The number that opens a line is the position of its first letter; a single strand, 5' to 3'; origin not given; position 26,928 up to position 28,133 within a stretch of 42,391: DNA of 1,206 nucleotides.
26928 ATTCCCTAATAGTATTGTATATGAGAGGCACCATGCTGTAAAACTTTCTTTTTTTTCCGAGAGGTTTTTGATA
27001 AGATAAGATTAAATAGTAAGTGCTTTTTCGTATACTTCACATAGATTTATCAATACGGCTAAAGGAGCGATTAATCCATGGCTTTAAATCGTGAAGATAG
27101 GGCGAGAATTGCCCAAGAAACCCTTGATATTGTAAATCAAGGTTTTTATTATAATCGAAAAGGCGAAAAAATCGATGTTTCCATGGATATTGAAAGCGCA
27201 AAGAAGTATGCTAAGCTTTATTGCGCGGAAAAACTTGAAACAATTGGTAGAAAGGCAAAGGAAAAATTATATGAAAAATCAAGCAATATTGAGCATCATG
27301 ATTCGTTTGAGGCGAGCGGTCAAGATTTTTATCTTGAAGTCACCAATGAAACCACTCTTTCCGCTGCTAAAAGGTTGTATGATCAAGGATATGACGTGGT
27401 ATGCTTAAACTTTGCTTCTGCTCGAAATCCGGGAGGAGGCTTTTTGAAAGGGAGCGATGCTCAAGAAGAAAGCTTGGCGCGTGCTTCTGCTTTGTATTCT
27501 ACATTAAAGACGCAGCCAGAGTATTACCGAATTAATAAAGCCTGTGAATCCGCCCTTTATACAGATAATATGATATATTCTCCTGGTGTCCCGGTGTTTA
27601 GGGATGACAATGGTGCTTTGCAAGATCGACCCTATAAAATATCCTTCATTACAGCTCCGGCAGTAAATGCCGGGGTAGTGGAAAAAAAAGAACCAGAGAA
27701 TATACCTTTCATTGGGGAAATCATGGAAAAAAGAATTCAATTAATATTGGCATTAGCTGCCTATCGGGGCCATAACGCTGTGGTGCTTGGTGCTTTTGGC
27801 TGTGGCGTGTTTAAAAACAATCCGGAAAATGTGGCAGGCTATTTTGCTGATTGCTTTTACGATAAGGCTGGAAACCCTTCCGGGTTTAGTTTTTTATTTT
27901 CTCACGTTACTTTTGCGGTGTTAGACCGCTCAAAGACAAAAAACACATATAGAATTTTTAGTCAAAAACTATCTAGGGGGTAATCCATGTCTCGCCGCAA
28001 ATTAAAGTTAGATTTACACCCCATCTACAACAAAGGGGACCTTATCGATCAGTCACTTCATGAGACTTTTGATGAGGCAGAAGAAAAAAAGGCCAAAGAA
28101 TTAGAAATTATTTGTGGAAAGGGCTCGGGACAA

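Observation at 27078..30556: Candidate undescribed system: PARG - Smr - metallophosphoesterase - orphan protein - YbaK deacylase cassette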

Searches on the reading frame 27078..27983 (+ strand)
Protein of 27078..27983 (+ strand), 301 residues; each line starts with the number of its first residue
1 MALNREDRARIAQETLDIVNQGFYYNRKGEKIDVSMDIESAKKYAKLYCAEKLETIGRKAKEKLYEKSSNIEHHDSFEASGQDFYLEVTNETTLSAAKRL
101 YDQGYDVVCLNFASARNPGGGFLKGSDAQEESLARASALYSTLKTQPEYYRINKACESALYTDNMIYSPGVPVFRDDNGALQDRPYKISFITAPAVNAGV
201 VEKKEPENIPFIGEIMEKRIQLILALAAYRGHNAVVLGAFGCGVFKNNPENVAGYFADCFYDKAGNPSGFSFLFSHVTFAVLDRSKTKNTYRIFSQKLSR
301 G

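Call 3: search_protein_families(library=pfam, proteins=[window:27078-27983:+], max_evalue=0.01)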
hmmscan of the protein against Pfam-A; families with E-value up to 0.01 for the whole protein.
window:27078-27983:+ (301 aa): 1 family
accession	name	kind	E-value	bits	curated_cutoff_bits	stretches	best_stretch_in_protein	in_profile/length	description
PF10021.15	PARG_cat_microb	-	3.9e-50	170.5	23.5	1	12-176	1-146/146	Microbial-type PARG, catalytic domain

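Call 4: search_protein_families(library=ncbifam, proteins=[window:27078-27983:+], max_evalue=0.01)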
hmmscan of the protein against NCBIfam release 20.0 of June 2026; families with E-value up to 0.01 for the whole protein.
window:27078-27983:+ (301 aa): 1 family
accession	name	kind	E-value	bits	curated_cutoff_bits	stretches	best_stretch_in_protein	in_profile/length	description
TIGR02452.1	TIGR02452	hypoth_equivalog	8e-80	268.2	50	1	11-295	2-265/266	TIGR02452 family protein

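Call 16: search_protein_families(library=padloc, proteins=[window:27078-27983:+], max_evalue=1)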
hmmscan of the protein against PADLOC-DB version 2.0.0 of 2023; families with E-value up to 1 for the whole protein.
window:27078-27983:+ (301 aa): 0 families

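Call 21: find_homologous_proteins(query=window:27078-27983:+, max_evalue=1e-20)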
Query window:27078-27983:+ (301 aa): 7985 proteins with E <= 1e-20 among 8000 candidates; the best 120 are listed.
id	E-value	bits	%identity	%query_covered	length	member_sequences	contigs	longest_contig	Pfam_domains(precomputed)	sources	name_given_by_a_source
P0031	2.0e-198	676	100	100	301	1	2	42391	PF10021.16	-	-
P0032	4.3e-115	402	63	100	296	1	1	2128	PF10021.16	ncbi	-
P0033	7.8e-87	310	54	97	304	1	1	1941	PF10021.16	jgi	-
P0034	1.9e-85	305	53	97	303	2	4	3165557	PF10021.16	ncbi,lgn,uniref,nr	ncbi:TIGR02452 family protein [Natranaerobius thermophilus]|uniref:Microbial-type PARG catalytic dom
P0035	8.2e-80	287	51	98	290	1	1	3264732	PF10021.16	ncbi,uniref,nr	ncbi:TIGR02452 family protein [Natranaerofaba carboxydovora]|uniref:TIGR02452 family protein n=1 Tax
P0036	1.3e-79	286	51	98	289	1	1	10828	PF10021.16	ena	-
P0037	1.9e-79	285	50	98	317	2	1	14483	PF10021.16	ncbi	-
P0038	1.5e-77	279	51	98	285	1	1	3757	PF10021.16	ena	-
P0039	1.8e-77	279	49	98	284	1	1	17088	PF10021.16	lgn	-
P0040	1.9e-77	279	52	98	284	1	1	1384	PF10021.16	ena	-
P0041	2.4e-77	279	52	98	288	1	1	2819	PF10021.16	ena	-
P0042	4.2e-77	278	51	97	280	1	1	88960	PF10021.16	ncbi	-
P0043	5.4e-76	274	48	98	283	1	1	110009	PF10021.16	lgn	-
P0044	1.4e-75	273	48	98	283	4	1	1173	PF10021.16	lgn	-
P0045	1.7e-75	272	49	98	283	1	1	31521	PF10021.16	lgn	-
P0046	2.7e-75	272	51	98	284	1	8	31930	PF10021.16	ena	-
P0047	2.9e-75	272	51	98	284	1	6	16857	PF10021.16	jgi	-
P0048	3.4e-75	271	51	98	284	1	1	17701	PF10021.16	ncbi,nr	ncbi:MAG TPA: TIGR02452 family protein [Halanaerobiales bacterium]|nr:TIGR02452 family protein [Hala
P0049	3.9e-75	271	51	98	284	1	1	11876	PF10021.16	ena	-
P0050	4.2e-75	271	51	98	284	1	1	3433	PF10021.16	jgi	-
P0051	4.3e-75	271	48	98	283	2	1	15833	PF10021.16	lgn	-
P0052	4.4e-75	271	49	98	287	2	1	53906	PF10021.16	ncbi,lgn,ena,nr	ncbi:MAG: TIGR02452 family protein [Candidatus Helarchaeota archaeon]|nr:TIGR02452 family protein [C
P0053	6.3e-75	271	51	98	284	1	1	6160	PF10021.16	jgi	-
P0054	6.6e-75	271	50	98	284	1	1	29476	PF10021.16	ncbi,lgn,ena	-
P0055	7.2e-75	270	50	98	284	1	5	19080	PF10021.16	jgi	-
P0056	8.8e-75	270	47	98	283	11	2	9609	PF10021.16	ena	-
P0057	1.5e-74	269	47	98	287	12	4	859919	PF10021.16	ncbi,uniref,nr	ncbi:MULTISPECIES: TIGR02452 family protein [unclassified Paenibacillus]|uniref:TIGR02452 family pro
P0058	2.1e-74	269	48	98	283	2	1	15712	PF10021.16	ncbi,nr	ncbi:MAG: hypothetical protein K0Q90_1788 [Paenibacillaceae bacterium]|nr:hypothetical protein [Paen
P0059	2.4e-74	269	47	97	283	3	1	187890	PF10021.16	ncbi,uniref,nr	ncbi:TIGR02452 family protein [Paenibacillus sp. YN15]|uniref:TIGR02452 family protein n=1 Tax=Paeni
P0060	2.8e-74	269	49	98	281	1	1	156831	PF10021.16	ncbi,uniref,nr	ncbi:TIGR02452 family protein [Natranaerobius trueperi]|uniref:TIGR02452 family protein n=1 Tax=Natr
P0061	3.0e-74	268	50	98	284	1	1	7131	PF10021.16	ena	-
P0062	6.1e-74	267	48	98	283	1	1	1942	PF10021.16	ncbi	ncbi:hypothetical protein D3C75_629880 [compost metagenome]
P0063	7.3e-74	267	51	95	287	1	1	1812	PF10021.16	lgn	-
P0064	9.1e-74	267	50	98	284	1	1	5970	PF10021.16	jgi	-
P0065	1.1e-73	267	47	98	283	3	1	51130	PF10021.16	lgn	-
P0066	1.4e-73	266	48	98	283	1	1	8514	PF10021.16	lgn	-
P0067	1.4e-73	266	51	98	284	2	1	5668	PF10021.16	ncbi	ncbi:MAG: TIGR02452 family protein [Halanaerobiales bacterium]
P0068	1.7e-73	266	48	98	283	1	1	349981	PF10021.16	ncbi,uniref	ncbi:TIGR02452 family protein [Paenibacillus mesotrionivorans]|uniref:TIGR02452 family protein n=1 T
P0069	1.8e-73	266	49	98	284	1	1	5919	PF10021.16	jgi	-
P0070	2.3e-73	266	49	98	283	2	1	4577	PF10021.16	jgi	jgi:uncharacterized protein (TIGR02452 family)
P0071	2.3e-73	266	48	98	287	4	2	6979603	PF10021.16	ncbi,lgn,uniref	ncbi:TIGR02452 family protein [Paenibacillus sp. FSL R7-0345]|uniref:TIGR02452 family protein n=1 Ta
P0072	3.3e-73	265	51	94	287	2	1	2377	PF10021.16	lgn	-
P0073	5.0e-73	264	49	97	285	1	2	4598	PF10021.16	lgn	-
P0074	9.2e-73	264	48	100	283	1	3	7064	PF10021.16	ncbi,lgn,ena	-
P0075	9.7e-73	263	51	99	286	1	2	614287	PF10021.16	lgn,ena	-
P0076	1.0e-72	263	49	98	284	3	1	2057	PF10021.16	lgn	-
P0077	1.1e-72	263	50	98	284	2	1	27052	PF10021.16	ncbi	ncbi:MAG: TIGR02452 family protein [Bacillota bacterium]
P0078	1.5e-72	263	46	97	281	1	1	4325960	PF10021.16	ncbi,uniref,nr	ncbi:TIGR02452 family protein [Chitinolyticbacter meiyuanensis]|uniref:TIGR02452 family protein n=1 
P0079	2.6e-72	262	49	97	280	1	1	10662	PF10021.16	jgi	jgi:uncharacterized protein (TIGR02452 family)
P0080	3.7e-72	262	45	98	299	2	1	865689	PF10021.16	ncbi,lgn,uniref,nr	ncbi:TIGR02452 family protein [Paenibacillus kribbensis]|uniref:TIGR02452 family protein n=1 Tax=Pae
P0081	4.0e-72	261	47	98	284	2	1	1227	PF10021.16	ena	-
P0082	6.9e-72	261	47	98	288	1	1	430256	PF10021.16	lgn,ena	-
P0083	9.6e-72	260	46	98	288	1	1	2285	PF10021.16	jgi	jgi:uncharacterized protein (TIGR02452 family)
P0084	1.3e-71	260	47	98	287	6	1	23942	PF10021.16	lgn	-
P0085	1.4e-71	260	48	98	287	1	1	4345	PF10021.16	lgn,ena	-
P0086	1.6e-71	259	53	85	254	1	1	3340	PF10021.16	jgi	-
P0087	1.7e-71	259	49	98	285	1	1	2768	PF10021.16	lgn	-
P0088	2.0e-71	259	48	97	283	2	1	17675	PF10021.16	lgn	-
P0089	2.3e-71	259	46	97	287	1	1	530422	PF10021.16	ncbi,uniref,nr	ncbi:TIGR02452 family protein [Paenibacillus sp. SYP-B3998]|uniref:TIGR02452 family protein n=1 Tax=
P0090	2.4e-71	259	47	95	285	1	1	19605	PF10021.16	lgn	-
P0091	2.6e-71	259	48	99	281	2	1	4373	PF10021.16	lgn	-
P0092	3.2e-71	258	45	98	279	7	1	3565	PF10021.16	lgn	-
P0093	3.4e-71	258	47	98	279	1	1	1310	PF10021.16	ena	-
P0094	3.7e-71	258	46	98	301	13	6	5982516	PF10021.16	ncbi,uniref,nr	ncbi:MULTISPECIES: TIGR02452 family protein [unclassified Paenibacillus]|uniref:TIGR02452 family pro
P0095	4.3e-71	258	46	97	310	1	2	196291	PF10021.16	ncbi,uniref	ncbi:TIGR02452 family protein [Paenibacillus wenxiniae]|uniref:TIGR02452 family protein n=1 Tax=Paen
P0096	4.4e-71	258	47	98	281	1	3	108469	PF10021.16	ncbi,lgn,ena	-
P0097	4.9e-71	258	45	98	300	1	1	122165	PF10021.16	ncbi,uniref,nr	ncbi:TIGR02452 family protein [Paenibacillus sp. BJ-4]|uniref:TIGR02452 family protein n=1 Tax=Paeni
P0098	7.9e-71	257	45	99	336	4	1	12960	PF10021.16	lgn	-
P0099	1.0e-70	257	47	97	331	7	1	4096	PF10021.16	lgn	-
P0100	1.2e-70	257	46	98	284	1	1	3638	PF10021.16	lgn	-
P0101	1.4e-70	256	44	98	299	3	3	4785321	PF10021.16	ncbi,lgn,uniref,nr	ncbi:TIGR02452 family protein [Paenibacillus farraposensis]|uniref:TIGR02452 family protein n=1 Tax=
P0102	1.5e-70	256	45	97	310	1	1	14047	PF10021.16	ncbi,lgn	-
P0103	1.5e-70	256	48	98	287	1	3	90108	PF10021.16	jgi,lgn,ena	-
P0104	1.6e-70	256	46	99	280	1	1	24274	PF10021.16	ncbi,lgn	ncbi:MAG: TIGR02452 family protein [Myxococcales bacterium]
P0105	2.0e-70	256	47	98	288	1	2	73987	PF10021.16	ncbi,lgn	-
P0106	2.2e-70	256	45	98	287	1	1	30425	PF10021.16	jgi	-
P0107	2.3e-70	256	49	97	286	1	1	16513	PF10021.16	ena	-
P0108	2.5e-70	256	46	98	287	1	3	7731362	PF10021.16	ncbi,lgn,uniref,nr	ncbi:TIGR02452 family protein [Paenibacillus elgii]|uniref:TIGR02452 family protein n=1 Tax=Paenibac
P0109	2.7e-70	255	45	98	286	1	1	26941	PF10021.16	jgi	jgi:uncharacterized protein (TIGR02452 family)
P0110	2.9e-70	255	48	98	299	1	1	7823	PF10021.16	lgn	-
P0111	3.0e-70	255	45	98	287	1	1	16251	PF10021.16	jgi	jgi:uncharacterized protein (TIGR02452 family)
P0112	3.1e-70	255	46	98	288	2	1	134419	PF10021.16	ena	-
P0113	3.1e-70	255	46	99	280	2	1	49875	PF10021.16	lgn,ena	-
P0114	3.2e-70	255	47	98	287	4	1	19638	PF10021.16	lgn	-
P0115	3.3e-70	255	46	99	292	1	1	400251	PF10021.16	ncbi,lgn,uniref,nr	ncbi:uncharacterized protein (TIGR02452 family) [Paenibacillus phyllosphaerae]|uniref:Uncharacterize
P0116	3.3e-70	255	46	99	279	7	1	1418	PF10021.16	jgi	-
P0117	4.5e-70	255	46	95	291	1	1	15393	PF10021.16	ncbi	ncbi:MAG: TIGR02452 family protein [Promethearchaeota archaeon]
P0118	4.6e-70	255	47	97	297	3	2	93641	PF10021.16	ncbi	ncbi:MAG: TIGR02452 family protein [Candidatus Helarchaeota archaeon]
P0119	4.8e-70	255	46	98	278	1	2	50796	PF10021.16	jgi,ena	-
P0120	5.6e-70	254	46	98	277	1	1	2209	PF10021.16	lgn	-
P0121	7.0e-70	254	45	98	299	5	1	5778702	PF10021.16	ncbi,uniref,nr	ncbi:TIGR02452 family protein [Paenibacillus kribbensis]|uniref:TIGR02452 family protein n=1 Tax=Pae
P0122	7.6e-70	254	45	98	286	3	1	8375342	PF10021.16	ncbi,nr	ncbi:TIGR02452 family protein [Paenibacillus sp. H1-7]|nr:TIGR02452 family protein [Paenibacillus sp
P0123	8.2e-70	254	45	98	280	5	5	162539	PF10021.16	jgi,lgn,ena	-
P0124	8.3e-70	254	45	98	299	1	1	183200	PF10021.16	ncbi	ncbi:MAG: TIGR02452 family protein [Bacillota bacterium]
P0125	8.6e-70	254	46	98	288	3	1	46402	PF10021.16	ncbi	ncbi:TIGR02452 family protein [Paenibacillus elgii]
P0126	1.0e-69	254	47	98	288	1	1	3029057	PF10021.16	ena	-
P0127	1.1e-69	253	45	98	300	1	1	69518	PF10021.16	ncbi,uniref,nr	ncbi:TIGR02452 family protein [Paenibacillus sp. 1-18]|uniref:TIGR02452 family protein n=1 Tax=Paeni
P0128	1.2e-69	253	48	98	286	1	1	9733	PF10021.16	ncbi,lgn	-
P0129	1.3e-69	253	48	98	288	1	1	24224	PF10021.16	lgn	-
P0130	1.3e-69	253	45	99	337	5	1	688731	PF10021.16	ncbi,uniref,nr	ncbi:TIGR02452 family protein [Paenibacillus amylolyticus]|uniref:TIGR02452 family protein n=1 Tax=P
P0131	1.4e-69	253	45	98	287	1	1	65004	PF10021.16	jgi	-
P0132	1.4e-69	253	45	98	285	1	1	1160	PF10021.16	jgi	jgi:uncharacterized protein (TIGR02452 family)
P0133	1.5e-69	253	47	98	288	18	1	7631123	PF10021.16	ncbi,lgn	ncbi:TIGR02452 family protein [Paenibacillus elgii]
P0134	1.5e-69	253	46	100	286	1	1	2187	PF10021.16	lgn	-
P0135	1.6e-69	253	48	98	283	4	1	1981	PF10021.16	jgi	jgi:uncharacterized protein (TIGR02452 family)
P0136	1.6e-69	253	48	93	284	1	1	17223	PF10021.16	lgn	-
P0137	1.8e-69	253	46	98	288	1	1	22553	PF10021.16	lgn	-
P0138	1.8e-69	253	48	97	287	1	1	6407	PF10021.16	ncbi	-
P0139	1.9e-69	253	45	99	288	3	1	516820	PF10021.16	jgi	jgi:uncharacterized protein (TIGR02452 family)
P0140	2.1e-69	253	46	97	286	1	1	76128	PF10021.16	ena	-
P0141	2.1e-69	253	45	98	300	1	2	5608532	PF10021.16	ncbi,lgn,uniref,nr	ncbi:TIGR02452 family protein [Paenibacillus brasilensis]|uniref:Uncharacterized protein (TIGR02452 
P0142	3.2e-69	252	45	98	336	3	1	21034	PF10021.16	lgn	-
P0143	3.2e-69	252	45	99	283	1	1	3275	PF10021.16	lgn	-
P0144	3.4e-69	252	45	98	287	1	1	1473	PF10021.16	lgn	-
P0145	3.5e-69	252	48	97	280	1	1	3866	PF10021.16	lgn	-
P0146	3.9e-69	252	46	98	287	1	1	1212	PF10021.16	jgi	jgi:uncharacterized protein (TIGR02452 family)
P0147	3.9e-69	252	46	98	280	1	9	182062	PF10021.16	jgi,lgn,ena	-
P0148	4.0e-69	252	47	98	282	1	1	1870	PF10021.16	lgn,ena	-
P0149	4.4e-69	251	46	98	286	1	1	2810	PF10021.16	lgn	-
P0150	4.5e-69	251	45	99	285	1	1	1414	PF10021.16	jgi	-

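Call 32: search_solved_structures(query=window:27078-27983:+, max_evalue=0.001)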
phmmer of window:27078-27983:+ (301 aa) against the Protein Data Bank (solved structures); distinct sequences matched with E-value up to 0.001: 8.
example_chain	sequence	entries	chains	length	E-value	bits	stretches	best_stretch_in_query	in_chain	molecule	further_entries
3sig_A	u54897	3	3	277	3.3e-58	200.9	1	6-296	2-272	poly(ADP-ribose) glycohydrolase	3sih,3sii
3sij_A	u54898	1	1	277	2.3e-57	198.2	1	6-296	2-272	poly(ADP-ribose) glycohydrolase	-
5zde_C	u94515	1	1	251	3.5e-54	187.7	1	86-298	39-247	Poly ADP-ribose glycohydrolase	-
5zdd_A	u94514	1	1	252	3.5e-54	187.7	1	86-298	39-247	Poly ADP-ribose glycohydrolase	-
5zdb_A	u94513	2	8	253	3.6e-54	187.7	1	86-298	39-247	Poly ADP-ribose glycohydrolase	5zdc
5zda_A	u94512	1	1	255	3.6e-54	187.6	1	86-298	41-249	poly ADP-ribose glycohydrolase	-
5zdg_C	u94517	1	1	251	1.1e-53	186.1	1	86-286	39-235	Poly APD-ribose glycohydrolase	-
5zdf_A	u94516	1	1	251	1.1e-53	186.1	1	86-286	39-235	Poly ADP-ribose glycohydrolase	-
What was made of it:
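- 27078..27983 (+): Bacterial-type poly(ADP-ribose) glycohydrolase (TIGR02452 / PF10021), predicted to be active. PDB PARG entries 3sig (E 3e-58) and 5zdb (E 4e-54) (call 32).
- On Bacterial-type PARG (TIGR02452 / PF10021): PDB PARG 3sig gives E 3e-58 (call 32).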

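Call 34: find_related_loci(query=A2, collection=genome_contigs, flank=6000)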
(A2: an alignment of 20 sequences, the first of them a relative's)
Query A2 (301 aa) in genome_contigs; peptide patterns used: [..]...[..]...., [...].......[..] (x = any residue, [..] = any of these).
600 stretches matched a pattern (row limit reached: there are more); 589 encode a relative of the query (tblastn E <= 1e-3); the best 80 are kept; 80 distinct loci.
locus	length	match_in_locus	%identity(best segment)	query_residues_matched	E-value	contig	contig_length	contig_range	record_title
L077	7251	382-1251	50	4-298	8e-87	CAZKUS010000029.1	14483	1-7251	MAG TPA_asm: uncultured Clostridia bacterium isolate SRP201947_co1_40 genome assembly, contig: NODE_1966_length_14483_co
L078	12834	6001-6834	48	4-298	2e-85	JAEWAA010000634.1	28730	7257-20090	MAG: Bacillota bacterium isolate OH_PBB_190 k127_2020413, whole genome shotgun sequence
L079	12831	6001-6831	46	3-299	6e-82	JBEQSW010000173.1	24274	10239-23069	MAG: Myxococcales bacterium isolate MAG_Dt_36 k247_138665, whole genome shotgun sequence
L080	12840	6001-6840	46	4-298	8e-81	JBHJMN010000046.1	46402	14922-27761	Paenibacillus elgii strain KM_B45 1B45_contig_46, whole genome shotgun sequence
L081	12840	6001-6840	46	4-298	3e-80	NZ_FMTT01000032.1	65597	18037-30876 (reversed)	Paenibacillus tianmuensis strain CGMCC 1.8946, whole genome shotgun sequence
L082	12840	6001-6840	44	4-298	6e-80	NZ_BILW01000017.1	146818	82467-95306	Paenibacillus chondroitinus NBRC 15376 PCH02S_CON00017, whole genome shotgun sequence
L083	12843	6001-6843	45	3-300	4e-77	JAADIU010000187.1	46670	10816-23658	MAG: Planctomycetota bacterium isolate M_MetaBat.71 contig-127_2018, whole genome shotgun sequence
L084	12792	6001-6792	46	3-284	4e-77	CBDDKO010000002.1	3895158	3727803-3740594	MAG: Phycisphaeraceae bacterium isolate 5c304ce6-e799-4196-a782-46aad2a31026 genome assembly, contig: contig_2, whole ge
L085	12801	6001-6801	48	4-285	3e-76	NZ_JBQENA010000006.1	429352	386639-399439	Paenibacillus sp. 22594 scaffold6, whole genome shotgun sequence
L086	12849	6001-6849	43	4-301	1e-75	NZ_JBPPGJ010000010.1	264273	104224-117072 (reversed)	Gorillibacterium sp. sgz5001074 Scaffold10, whole genome shotgun sequence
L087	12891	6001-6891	45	4-298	2e-75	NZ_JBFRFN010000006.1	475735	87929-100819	Paenibacillus sp. 2TAF8 SCAFFOLD_5, whole genome shotgun sequence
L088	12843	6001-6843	44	4-299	6e-75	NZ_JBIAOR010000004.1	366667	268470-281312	Brevibacillus sp. NPDC003359 NPDC003359_401_C7.ctg-0004, whole genome shotgun sequence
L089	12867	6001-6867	44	5-299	5e-75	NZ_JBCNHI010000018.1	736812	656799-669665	Paenibacillus jamilae strain NRS-1303 NRS_1303_contig_0000018, whole genome shotgun sequence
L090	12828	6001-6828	44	4-299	5e-74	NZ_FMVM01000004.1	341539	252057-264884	Paenibacillus polysaccharolyticus strain BL9, whole genome shotgun sequence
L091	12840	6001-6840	43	3-301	2e-73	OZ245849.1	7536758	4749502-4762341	MAG: Bythopirellula sp. isolate a23da1fa-4258-4937-963d-949696e3e025 genome assembly, chromosome: 1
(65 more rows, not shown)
